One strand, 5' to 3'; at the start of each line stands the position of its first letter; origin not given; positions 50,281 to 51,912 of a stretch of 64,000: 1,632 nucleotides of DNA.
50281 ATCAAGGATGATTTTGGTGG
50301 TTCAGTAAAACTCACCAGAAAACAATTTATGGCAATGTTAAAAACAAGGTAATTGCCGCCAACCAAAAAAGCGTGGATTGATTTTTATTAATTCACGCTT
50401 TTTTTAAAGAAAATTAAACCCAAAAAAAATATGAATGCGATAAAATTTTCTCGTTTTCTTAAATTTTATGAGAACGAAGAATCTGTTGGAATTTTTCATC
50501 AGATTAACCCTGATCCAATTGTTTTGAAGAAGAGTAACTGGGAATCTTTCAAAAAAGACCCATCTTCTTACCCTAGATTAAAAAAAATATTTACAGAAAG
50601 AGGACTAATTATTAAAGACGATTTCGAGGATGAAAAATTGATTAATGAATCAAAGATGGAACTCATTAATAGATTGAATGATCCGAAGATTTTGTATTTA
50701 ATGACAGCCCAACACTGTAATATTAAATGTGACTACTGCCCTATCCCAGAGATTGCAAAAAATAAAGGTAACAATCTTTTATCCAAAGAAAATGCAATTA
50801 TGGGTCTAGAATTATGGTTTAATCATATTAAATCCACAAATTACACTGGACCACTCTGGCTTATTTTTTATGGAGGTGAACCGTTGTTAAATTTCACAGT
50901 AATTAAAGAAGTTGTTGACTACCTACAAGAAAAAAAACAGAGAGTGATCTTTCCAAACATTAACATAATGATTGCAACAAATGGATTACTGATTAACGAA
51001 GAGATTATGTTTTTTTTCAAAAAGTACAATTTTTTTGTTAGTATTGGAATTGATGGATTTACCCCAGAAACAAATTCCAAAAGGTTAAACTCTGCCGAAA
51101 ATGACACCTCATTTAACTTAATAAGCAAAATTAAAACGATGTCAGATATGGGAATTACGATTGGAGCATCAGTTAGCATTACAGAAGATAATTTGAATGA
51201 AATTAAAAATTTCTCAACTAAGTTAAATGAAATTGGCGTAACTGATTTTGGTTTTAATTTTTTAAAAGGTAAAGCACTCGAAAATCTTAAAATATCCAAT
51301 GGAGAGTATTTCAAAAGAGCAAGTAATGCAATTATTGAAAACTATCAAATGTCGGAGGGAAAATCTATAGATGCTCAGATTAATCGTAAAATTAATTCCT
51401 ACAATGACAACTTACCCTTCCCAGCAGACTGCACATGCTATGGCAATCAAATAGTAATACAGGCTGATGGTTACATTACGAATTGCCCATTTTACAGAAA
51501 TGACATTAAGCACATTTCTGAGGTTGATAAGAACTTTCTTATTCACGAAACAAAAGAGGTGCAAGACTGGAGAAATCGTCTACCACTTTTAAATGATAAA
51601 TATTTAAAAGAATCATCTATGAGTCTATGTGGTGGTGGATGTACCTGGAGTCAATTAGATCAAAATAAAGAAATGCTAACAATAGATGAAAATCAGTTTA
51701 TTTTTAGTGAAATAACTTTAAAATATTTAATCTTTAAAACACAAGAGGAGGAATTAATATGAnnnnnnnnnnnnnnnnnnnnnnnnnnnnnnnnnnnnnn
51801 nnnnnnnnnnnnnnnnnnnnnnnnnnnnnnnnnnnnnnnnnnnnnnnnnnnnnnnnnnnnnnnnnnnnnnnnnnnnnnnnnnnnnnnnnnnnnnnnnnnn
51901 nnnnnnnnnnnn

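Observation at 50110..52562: Candidate sactipeptide-type RiPP locus: Cys-cluster peptide, attenuator, radical SAM/SPASM maturase, MTA phosphorylase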

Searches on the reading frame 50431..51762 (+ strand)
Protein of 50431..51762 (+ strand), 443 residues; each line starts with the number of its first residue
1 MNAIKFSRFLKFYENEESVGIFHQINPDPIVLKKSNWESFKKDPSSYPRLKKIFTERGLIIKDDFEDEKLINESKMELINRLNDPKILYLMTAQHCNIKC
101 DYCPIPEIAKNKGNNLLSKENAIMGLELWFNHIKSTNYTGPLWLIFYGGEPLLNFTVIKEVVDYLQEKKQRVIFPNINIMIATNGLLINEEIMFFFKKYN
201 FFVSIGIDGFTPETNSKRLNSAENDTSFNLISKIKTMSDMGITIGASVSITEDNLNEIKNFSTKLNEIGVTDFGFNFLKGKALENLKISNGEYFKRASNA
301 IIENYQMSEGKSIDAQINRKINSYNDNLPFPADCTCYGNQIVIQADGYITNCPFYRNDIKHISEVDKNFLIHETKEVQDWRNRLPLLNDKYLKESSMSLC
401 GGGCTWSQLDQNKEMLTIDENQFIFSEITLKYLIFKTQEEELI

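Call 3: search_protein_families(library=pfam, proteins=[window:50431-51762:+], max_evalue=0.1)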
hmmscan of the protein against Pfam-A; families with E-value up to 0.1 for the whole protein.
window:50431-51762:+ (443 aa): 2 families
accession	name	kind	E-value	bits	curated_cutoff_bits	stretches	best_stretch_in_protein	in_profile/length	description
PF04055.27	Radical_SAM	-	4.3e-14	53.5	29.5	1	94-259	5-160/166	Radical SAM superfamily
PF13353.11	Fer4_12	-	7.4e-06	26.7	22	1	92-170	11-82/137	4Fe-4S single cluster domain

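Call 4: search_protein_families(library=ncbifam, proteins=[window:50431-51762:+], max_evalue=0.1)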
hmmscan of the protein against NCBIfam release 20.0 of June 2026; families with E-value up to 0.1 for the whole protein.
window:50431-51762:+ (443 aa): 65 families (the best 25 are shown)
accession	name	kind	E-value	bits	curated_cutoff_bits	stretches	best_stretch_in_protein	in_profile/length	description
TIGR04136.1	rSAM_FibroRumin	equivalog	1e-42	146.5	400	1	58-434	65-450/458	FibroRumin system radical SAM peptide maturase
NF047865.1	rSAM_PapB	equivalog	2e-28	99.6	340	1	88-405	5-317/330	PapB family radical SAM/SPASM ranthipeptide maturase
TIGR04068.1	rSAM_ocin_clost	equivalog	1.9e-25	89.7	500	1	47-305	47-305/462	Cys-rich peptide radical SAM maturase CcpM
TIGR03978.1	rSAM_paired_1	equivalog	9.9e-22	77.3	370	1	50-270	45-262/466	His-Xaa-Ser system radical SAM maturase HxsB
TIGR03942.1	sulfatase_rSAM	equivalog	1.6e-21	76.8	349.45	1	91-415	6-335/363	anaerobic sulfatase maturase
TIGR03906.1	quino_hemo_SAM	equivalog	2.2e-21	76.1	453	1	88-290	96-296/467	quinohemoprotein amine dehydrogenase maturation protein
TIGR04064.1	rSAM_nif11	equivalog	9.7e-21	74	518.7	1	86-237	78-224/459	nif11-like peptide radical SAM maturase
TIGR03974.1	rSAM_six_Cys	equivalog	2.5e-20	72.8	425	1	47-237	63-244/451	thioether cross-link-forming SCIFF peptide maturase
NF038107.1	rSAM_NF038107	equivalog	3.6e-20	72.2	600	1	6-413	3-409/444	Cys-every-fifth radical SAM/SPASM peptide maturase CefB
TIGR04148.1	GG_samocin_CFB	equivalog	5e-19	68.8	300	1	86-237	17-170/411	radical SAM peptide maturase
NF041298.1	rSAM_mat_DynA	equivalog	5e-19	68.5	450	1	94-404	9-321/356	dynobactin maturation radical SAM/SPASM protein DynA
NF041718.1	rSAM_phane_AMC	equivalog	2.2e-18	66.4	425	1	86-284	6-194/362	cyclophane-forming radical SAM peptide maturase AmcB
NF038170.1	lachnocin_rSAM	equivalog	9e-18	64.4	550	1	23-234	24-220/440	lachnocin radical SAM maturase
TIGR04115.1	rSAM_Cxxx_rpt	equivalog_domain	5.2e-17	62.4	350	1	91-378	7-292/359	radical SAM peptide maturase, CXXX-repeat target family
NF041707.1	rSAM_YhhB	equivalog_domain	1.3e-16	60.5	445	1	90-233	6-148/369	cyclophane-forming radical SAM/SPASM peptide maturase YhhB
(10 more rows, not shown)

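Call 6: find_homologous_proteins(query=window:50431-51762:+)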
Query window:50431-51762:+ (443 aa): 349 proteins with E <= 0.001 among 5855 candidates; the best 120 are listed.
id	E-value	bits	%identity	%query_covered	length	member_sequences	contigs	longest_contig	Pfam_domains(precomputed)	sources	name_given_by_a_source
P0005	3.8e-297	1003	100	100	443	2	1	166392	PF04055.28,PF13353.12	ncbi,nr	ncbi:MAG: radical SAM protein [Candidatus Pacebacteria bacterium]|nr:radical SAM protein [Candidatus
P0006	3.7e-156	539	57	99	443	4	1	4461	PF04055.28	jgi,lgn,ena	-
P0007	7.2e-110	386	43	98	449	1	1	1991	PF04055.28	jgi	jgi:radical SAM protein with 4Fe4S-binding SPASM domain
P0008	5.4e-107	376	44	94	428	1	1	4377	PF04055.28,PF13353.12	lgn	-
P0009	5.8e-103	363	40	97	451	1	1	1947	PF04055.28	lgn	-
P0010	7.1e-101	356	39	99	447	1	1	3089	PF04055.28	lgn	-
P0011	2.3e-100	355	40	98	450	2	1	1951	PF04055.28,PF13353.12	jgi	-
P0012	1.1e-97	346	41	98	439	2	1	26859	PF04055.28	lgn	-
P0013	3.2e-97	344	36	98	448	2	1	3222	PF04055.28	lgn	-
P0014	6.9e-97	343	40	98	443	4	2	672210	PF04055.28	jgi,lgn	-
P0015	1.1e-96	343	40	97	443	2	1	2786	PF04055.28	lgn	-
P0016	1.1e-96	343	40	97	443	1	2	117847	PF04055.28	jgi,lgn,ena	-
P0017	2.9e-96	341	40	97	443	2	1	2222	PF04055.28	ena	-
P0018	9.4e-96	339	41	97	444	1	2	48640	PF04055.28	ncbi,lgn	ncbi:MAG: radical SAM protein [Minisyncoccales bacterium]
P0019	4.9e-95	337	38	99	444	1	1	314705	PF04055.28,PF13353.12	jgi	-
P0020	6.7e-95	337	38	99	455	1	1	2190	PF04055.28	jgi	jgi:radical SAM protein with 4Fe4S-binding SPASM domain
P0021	8.8e-95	336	38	97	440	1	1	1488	PF04055.28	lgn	-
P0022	1.2e-94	336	38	97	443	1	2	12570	PF04055.28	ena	-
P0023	2.1e-94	335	40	97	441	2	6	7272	PF04055.28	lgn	-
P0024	2.3e-94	335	40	97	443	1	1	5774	PF04055.28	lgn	-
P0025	4.9e-94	334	40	98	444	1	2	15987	PF04055.28,PF13353.12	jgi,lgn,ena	-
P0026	6.8e-94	333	39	97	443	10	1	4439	PF13186.12,PF04055.28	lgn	-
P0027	7.1e-94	333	40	97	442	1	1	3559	PF04055.28,PF13353.12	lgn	-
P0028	1.0e-93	333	41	97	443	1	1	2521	PF04055.28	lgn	-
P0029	2.1e-93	332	37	97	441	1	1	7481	PF04055.28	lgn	-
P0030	4.5e-93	331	38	97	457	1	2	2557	PF04055.28,PF13353.12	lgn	-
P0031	4.5e-93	331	39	97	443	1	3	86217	PF04055.28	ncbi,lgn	-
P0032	5.0e-93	330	39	97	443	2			PF04055.28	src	-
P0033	5.3e-93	330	38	99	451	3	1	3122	PF04055.28,PF13353.12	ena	-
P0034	9.4e-93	330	40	97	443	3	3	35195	PF04055.28,PF13353.12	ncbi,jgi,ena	-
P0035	2.8e-92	328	39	97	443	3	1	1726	PF04055.28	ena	-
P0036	3.1e-92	328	40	97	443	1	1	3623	PF04055.28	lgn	-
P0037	3.3e-92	328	39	97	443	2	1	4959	PF04055.28,PF13353.12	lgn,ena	-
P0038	4.9e-92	327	39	97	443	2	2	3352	PF04055.28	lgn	-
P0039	7.9e-92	327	38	97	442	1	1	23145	PF04055.28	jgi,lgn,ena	-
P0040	8.1e-92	326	38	98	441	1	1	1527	PF04055.28,PF13353.12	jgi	jgi:sulfatase maturation enzyme AslB (radical SAM superfamily)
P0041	9.1e-92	326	38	97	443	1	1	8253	PF04055.28,PF13353.12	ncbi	-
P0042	9.8e-92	326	39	97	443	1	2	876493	PF04055.28,PF13353.12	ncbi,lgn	-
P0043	1.1e-91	326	39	97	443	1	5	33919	PF04055.28,PF13353.12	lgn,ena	-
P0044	1.1e-91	326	39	98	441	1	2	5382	PF04055.28,PF13353.12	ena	-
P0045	2.3e-91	325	38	97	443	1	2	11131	PF04055.28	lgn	-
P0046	3.0e-91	325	39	97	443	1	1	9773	PF04055.28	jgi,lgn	-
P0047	8.8e-91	323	39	97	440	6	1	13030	PF04055.28,PF13353.12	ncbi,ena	-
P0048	9.1e-91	323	37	97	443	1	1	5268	PF04055.28,PF13353.12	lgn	-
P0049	1.1e-90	323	38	97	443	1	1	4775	PF04055.28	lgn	-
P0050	2.2e-90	322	38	97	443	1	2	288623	PF04055.28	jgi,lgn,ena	-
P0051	2.6e-90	322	38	97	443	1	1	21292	PF04055.28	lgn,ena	-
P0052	3.6e-90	321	39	98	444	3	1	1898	PF04055.28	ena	-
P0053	4.2e-90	321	40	97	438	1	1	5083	PF04055.28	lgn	-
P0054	4.5e-90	321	38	97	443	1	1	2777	PF04055.28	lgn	-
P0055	4.6e-90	321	38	97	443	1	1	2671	PF04055.28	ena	-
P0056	5.3e-90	321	38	99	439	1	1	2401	PF04055.28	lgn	-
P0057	5.6e-90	320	38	97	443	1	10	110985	PF04055.28,PF13353.12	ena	-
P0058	5.6e-90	320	40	98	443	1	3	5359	PF04055.28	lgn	-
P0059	7.0e-90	320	38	97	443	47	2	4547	PF04055.28,PF13353.12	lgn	-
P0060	7.6e-90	320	39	97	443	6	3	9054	PF04055.28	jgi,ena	-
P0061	8.5e-90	320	37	97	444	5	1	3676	PF04055.28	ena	-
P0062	9.2e-90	320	38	97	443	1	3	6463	PF04055.28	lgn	-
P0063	2.3e-89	318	36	98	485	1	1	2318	PF04055.28,PF13353.12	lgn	-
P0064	2.5e-89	318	35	100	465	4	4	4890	PF04055.28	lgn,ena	-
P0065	3.6e-89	318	39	97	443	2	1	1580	PF04055.28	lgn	-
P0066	3.7e-89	318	37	97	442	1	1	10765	PF04055.28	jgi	jgi:radical SAM protein with 4Fe4S-binding SPASM domain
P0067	4.4e-89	317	38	97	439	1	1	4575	PF04055.28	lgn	-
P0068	5.7e-89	317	37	97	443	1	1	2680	PF04055.28,PF13353.12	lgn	-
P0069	6.2e-89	317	38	97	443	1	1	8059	PF04055.28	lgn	-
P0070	6.9e-89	317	39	98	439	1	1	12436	PF04055.28,PF13353.12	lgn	-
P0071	7.8e-89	317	37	98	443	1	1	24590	PF04055.28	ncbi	-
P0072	1.0e-88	316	38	97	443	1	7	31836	PF04055.28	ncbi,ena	-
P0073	1.1e-88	316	36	97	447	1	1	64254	PF04055.28,PF13353.12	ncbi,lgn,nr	ncbi:MAG: radical SAM protein [Candidatus Uhrbacteria bacterium]|nr:radical SAM protein [Candidatus 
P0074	1.2e-88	316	37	97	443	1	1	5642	PF04055.28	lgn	-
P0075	1.3e-88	316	37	99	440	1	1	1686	PF04055.28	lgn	-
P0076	1.7e-88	316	38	97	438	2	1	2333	PF04055.28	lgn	-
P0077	1.8e-88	315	38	98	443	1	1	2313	PF04055.28,PF13353.12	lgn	-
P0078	1.8e-88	315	36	97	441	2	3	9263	PF04055.28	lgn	-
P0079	2.6e-88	315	36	97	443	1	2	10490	PF04055.28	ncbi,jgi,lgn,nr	ncbi:MAG: radical SAM protein [Candidatus Pacebacteria bacterium]|jgi:radical SAM protein with 4Fe4S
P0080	2.6e-88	315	38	97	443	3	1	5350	PF04055.28,PF13353.12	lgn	-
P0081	3.1e-88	315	39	90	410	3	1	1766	PF04055.28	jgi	jgi:radical SAM protein with 4Fe4S-binding SPASM domain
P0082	4.8e-88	314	36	98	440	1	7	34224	PF04055.28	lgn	-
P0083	5.1e-88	314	38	97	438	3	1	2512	PF04055.28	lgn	-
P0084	6.9e-88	314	38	97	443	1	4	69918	PF04055.28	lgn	-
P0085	8.1e-88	313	38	97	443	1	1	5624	PF04055.28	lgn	-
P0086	8.6e-88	313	33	99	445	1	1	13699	PF04055.28,PF13353.12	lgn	-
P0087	9.5e-88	313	38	94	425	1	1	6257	PF04055.28,PF13353.12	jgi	jgi:sulfatase maturation enzyme AslB (radical SAM superfamily)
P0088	1.0e-87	313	39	97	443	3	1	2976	PF04055.28,PF13353.12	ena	-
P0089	1.7e-87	312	37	97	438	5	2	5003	PF04055.28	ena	-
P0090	1.9e-87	312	40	97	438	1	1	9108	PF04055.28,PF13353.12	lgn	-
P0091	2.4e-87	312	36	97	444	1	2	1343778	PF04055.28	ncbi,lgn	-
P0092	2.6e-87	312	38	97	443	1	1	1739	PF04055.28,PF13353.12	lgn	-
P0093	2.9e-87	311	38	97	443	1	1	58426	PF04055.28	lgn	-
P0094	3.2e-87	311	37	97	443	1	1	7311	PF04055.28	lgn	-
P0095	5.1e-87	311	37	97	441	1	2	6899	PF04055.28,PF13353.12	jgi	jgi:radical SAM protein with 4Fe4S-binding SPASM domain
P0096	6.4e-87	310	38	97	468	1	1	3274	PF04055.28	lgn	-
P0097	9.6e-87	310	37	97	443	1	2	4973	PF04055.28,PF13353.12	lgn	-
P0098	1.0e-86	310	38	97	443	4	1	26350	PF04055.28,PF13353.12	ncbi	-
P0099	1.6e-86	309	38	98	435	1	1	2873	PF04055.28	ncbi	-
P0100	2.3e-86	309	38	94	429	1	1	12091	PF04055.28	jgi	-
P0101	2.8e-86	308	36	98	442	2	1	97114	PF04055.28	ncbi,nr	ncbi:MAG: radical SAM protein [bacterium]|nr:radical SAM protein [bacterium]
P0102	2.9e-86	308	39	97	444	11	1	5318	PF04055.28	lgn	-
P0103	3.2e-86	308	38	93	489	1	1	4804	PF04055.28,PF13353.12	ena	-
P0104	4.1e-86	308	36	98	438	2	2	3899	PF04055.28,PF13353.12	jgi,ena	-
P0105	6.0e-86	307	37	98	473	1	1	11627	PF04055.28,PF13353.12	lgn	-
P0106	6.8e-86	307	37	97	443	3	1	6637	PF04055.28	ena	-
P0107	7.6e-86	307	37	95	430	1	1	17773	PF04055.28,PF13353.12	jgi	jgi:sulfatase maturation enzyme AslB (radical SAM superfamily)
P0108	9.9e-86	306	37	94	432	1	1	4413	PF04055.28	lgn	-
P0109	1.2e-85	306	36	98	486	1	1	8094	PF04055.28,PF13353.12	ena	-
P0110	1.6e-85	306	34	99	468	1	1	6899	PF04055.28,PF13353.12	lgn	-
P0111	1.6e-85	306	38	97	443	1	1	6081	PF04055.28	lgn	-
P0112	3.4e-85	305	33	97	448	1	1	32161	PF04055.28,PF13353.12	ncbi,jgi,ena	ncbi:MAG: radical SAM protein [Candidatus Uhrbacteria bacterium]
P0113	6.2e-85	304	36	98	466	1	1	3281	PF04055.28,PF13353.12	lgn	-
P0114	1.3e-84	303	34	97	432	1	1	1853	PF04055.28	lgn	-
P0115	1.8e-84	302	35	95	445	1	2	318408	PF04055.28,PF13353.12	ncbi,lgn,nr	ncbi:radical SAM protein [Candidatus Uhrbacteria bacterium]|nr:radical SAM protein [Candidatus Uhrba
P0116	3.9e-84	301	35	95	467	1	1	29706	PF04055.28,PF13353.12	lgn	-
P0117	4.4e-84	301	36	98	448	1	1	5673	PF04055.28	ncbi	-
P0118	5.4e-84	301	36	98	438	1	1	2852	PF04055.28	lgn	-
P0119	5.8e-84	301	36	97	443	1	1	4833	PF04055.28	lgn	-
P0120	6.1e-84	301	37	97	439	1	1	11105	PF04055.28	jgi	jgi:uncharacterized protein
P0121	7.4e-84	300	36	97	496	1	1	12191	PF04055.28,PF13353.12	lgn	-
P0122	8.1e-84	300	37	98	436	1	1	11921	PF04055.28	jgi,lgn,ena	-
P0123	8.2e-84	300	37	98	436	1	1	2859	PF04055.28,PF13353.12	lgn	-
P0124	9.8e-84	300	34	99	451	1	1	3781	PF04055.28,PF13353.12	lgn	-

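Call 9: find_encoding_contigs(protein=P0006, flank=5000)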
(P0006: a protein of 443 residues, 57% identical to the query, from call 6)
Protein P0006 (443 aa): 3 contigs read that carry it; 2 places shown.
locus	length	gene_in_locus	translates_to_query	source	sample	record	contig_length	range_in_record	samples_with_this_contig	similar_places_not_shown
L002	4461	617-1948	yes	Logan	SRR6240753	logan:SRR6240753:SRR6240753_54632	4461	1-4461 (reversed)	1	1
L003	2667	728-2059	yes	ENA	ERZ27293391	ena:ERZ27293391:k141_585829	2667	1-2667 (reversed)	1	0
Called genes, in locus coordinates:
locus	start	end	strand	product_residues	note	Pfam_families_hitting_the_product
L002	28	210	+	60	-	-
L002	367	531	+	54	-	-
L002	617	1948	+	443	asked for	PF04055:Radical_SAM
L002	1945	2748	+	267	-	PF01048:PNP_UDP_1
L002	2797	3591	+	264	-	PF01909:NTP_transf_2, PF18765:Polbeta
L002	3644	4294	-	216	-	PF00485:PRK (weak)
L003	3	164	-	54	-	?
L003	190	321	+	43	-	-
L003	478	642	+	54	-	-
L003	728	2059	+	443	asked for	PF04055:Radical_SAM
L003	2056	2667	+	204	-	?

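Call 12: find_related_loci(query=A1, collection=genome_contigs, flank=4000)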
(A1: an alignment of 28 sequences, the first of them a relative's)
Query A1 (443 aa) in genome_contigs; peptide patterns used: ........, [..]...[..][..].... (x = any residue, [..] = any of these).
599 stretches matched a pattern (row limit reached: there are more); 413 encode a relative of the query (tblastn E <= 1e-3); the best 80 are kept; 80 distinct loci.
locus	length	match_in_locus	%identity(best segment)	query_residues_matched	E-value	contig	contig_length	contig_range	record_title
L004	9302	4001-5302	41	4-435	1e-101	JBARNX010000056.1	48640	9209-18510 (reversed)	MAG: Minisyncoccales bacterium isolate MFD12107_ilm_asm_bin15 k127_116304, whole genome shotgun sequence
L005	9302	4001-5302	38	6-435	2e-100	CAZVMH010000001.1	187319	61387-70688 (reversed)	MAG TPA_asm: uncultured Candidatus Saccharibacteria bacterium isolate binchicken_co79_39 genome assembly, contig: NODE_1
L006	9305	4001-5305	39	2-435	1e-98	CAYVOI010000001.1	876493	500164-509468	MAG TPA_asm: uncultured Gammaproteobacteria bacterium isolate SRP273308_co1_307 genome assembly, contig: NODE_2_length_8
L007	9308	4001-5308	36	6-435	2e-98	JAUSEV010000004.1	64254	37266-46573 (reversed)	MAG: Candidatus Uhrbacteria bacterium isolate E14_maxbin.233 E14_k141_11297, whole genome shotgun sequence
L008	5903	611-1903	40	6-435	1e-97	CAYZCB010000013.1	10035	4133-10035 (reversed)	MAG TPA_asm: uncultured Candidatus Saccharibacteria bacterium isolate binchicken_co241_367 genome assembly, contig: NODE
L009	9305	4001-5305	38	2-435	5e-97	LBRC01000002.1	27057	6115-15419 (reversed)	MAG: Parcubacteria group bacterium GW2011_GWA2_36_10 UR94_C0002, whole genome shotgun sequence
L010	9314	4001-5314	39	1-436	7e-97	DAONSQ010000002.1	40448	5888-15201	MAG TPA_asm: bacterium isolate AMR_MDS_4274 NODE_1090_length_40448_cov_4.753150, whole genome shotgun sequence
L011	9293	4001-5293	37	6-435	2e-96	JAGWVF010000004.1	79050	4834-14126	MAG: Patescibacteria group bacterium isolate REEB413 contig-150_203, whole genome shotgun sequence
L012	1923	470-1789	37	2-438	6e-102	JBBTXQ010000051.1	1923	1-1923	MAG: Patescibacteria group bacterium isolate H51-bin105_1 H51_bin105_1_000000000051, whole genome shotgun sequence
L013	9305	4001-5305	36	7-438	8e-96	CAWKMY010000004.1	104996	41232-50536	MAG: uncultured bacterium isolate MFD01223.bin.2.47 genome assembly, contig: contig_33294, whole genome shotgun sequence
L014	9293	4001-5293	39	6-435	1e-95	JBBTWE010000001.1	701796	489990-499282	MAG: Patescibacteria group bacterium isolate H43-bin012_1 H43_bin012_1_000000000001, whole genome shotgun sequence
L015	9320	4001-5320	37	2-440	2e-95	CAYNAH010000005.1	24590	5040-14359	MAG TPA_asm: uncultured Candidatus Saccharibacteria bacterium isolate SRP342105_co1_464 genome assembly, contig: NODE_26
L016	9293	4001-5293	37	6-435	3e-95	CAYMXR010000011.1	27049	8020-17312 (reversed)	MAG TPA_asm: uncultured Candidatus Saccharibacteria bacterium isolate SRP285395_co1_44 genome assembly, contig: NODE_260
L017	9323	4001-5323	35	5-435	3e-95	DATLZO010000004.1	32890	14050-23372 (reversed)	MAG TPA_asm: Candidatus Paceibacterota bacterium isolate SMAG_U13300 k141_275651, whole genome shotgun sequence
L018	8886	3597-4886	37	7-435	8e-95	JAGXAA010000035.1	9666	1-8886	MAG: Patescibacteria group bacterium isolate REEB66 contig-150_9553, whole genome shotgun sequence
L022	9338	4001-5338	37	1-440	6e-94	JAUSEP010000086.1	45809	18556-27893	MAG: Candidatus Berkelbacteria bacterium isolate E14_maxbin.210 E14_k141_899034, whole genome shotgun sequence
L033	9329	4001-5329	33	4-440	2e-88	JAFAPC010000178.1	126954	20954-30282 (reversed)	MAG: Pseudonocardiales bacterium isolate CP_BM_ER_28 BM_ER_k147_2718430, whole genome shotgun sequence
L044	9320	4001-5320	32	3-441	3e-74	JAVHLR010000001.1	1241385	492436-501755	MAG: Patescibacteria group bacterium isolate Ess09-17 NODE_1_length_1241385_cov_18.045301, whole genome shotgun sequence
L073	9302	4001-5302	31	3-435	1e-66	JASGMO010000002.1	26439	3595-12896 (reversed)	MAG: Patescibacteria group bacterium isolate DJKA126_ANT-KO_bin.17 scaffold_763, whole genome shotgun sequence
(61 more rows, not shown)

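Call 44: predict_structure(alignment_id=A1)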
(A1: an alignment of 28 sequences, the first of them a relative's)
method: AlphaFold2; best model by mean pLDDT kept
length: 443 residues; sequences in the alignment: 28
mean_pLDDT: 91.7   pTM: 0.90
mean pLDDT of the five models: 91.7, 90.8, 90.6, 90.4, 85.4
residues with pLDDT >= 90: 340; 70-90: 93; 50-70: 7; < 50: 3
segments of 3 or more residues with pLDDT < 50: 441-443
pLDDT, mean of each block of 10 residues (from residue 1): 86 93 94 94 93 95 95 93 94 92 87 95 96 86 96 98 92 85 96 98 95 90 91 97 96 91 94 92 87 95 89 85 89 87 97 94 94 94 92 93 88 86 93 77 41
secondary structure, 60 per line:
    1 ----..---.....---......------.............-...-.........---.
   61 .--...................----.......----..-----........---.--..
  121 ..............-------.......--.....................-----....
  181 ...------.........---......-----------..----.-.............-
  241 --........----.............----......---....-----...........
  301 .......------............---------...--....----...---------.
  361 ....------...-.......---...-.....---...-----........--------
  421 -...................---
elements in order: E10-14 E18-23 E30-33 H34-42 H48-56 H64-82 E87-93 H105-112 H119-134 E142-148 H151-171 E177-183 H190-198 E202-207 H227-239 E243-250 H255-267 E272-277 H281-284 H290-307 H315-325 E340-343 E348-350 H375-381 H389-393 H405-412 H422-440
